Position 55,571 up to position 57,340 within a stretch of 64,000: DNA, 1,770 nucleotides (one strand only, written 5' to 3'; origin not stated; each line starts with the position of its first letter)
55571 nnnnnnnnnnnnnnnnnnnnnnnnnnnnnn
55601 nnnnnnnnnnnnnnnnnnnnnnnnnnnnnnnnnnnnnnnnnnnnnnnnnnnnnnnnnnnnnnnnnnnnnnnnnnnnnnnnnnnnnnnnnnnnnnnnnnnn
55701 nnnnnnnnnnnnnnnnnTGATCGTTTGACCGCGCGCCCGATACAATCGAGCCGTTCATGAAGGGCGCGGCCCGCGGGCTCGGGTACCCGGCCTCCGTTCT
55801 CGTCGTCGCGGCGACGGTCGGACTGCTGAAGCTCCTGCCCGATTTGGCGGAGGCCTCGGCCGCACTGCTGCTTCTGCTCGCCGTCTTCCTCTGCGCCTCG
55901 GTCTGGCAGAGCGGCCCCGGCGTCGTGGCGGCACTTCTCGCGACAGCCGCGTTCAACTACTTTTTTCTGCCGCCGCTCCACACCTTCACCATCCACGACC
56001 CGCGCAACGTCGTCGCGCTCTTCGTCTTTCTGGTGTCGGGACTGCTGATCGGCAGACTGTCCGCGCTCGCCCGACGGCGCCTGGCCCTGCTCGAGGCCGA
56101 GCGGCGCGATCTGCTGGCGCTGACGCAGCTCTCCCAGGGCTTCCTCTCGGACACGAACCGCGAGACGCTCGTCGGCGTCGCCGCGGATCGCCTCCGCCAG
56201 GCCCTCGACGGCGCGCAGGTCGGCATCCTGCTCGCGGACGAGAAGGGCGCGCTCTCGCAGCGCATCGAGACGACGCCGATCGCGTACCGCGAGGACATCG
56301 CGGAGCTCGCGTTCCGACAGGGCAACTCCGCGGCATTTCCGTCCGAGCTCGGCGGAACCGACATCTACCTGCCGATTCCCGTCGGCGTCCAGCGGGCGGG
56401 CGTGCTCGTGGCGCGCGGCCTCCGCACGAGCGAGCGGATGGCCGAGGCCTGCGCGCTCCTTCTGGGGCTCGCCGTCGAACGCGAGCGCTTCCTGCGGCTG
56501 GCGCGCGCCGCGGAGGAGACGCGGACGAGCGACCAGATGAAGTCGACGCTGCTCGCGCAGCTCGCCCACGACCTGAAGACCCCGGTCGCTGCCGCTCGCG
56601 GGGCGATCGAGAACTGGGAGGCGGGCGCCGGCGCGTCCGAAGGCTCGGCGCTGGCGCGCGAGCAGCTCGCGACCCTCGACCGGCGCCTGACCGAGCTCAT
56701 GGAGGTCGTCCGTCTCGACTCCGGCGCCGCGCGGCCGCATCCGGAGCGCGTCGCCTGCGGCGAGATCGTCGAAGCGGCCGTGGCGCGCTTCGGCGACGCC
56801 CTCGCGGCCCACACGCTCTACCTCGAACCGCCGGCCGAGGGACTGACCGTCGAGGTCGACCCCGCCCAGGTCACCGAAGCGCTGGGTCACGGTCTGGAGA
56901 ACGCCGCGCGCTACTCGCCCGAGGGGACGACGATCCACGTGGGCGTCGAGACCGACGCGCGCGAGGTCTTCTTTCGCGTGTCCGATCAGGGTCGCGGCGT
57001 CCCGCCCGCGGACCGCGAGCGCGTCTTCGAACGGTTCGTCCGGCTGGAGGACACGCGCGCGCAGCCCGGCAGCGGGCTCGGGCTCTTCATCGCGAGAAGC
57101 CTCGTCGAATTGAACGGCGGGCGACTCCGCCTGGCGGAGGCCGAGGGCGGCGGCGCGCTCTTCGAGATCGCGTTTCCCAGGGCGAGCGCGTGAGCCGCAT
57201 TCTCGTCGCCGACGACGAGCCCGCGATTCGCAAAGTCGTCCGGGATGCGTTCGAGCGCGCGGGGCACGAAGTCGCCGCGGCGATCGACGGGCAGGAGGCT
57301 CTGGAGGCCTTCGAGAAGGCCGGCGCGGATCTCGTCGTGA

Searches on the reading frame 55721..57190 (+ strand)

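Call 44: search_protein_families(library=pfam, proteins=[window:55721-57190:+], max_evalue=0.00001)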
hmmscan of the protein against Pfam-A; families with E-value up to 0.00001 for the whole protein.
window:55721-57190:+ (490 aa): 3 families
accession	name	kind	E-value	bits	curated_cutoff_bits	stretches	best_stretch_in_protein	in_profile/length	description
PF13493.11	DUF4118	-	4.7e-25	87.9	28.4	1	24-123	3-103/107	Domain of unknown function (DUF4118)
PF02518.31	HATPase_c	-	6.7e-23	81.7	26.4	1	380-487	2-109/111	Histidine kinase-, DNA gyrase B-, and HSP90-like ATPase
PF00512.31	HisKA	-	9.3e-07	29.3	26.9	1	273-329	1-53/66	His Kinase A (phospho-acceptor) domain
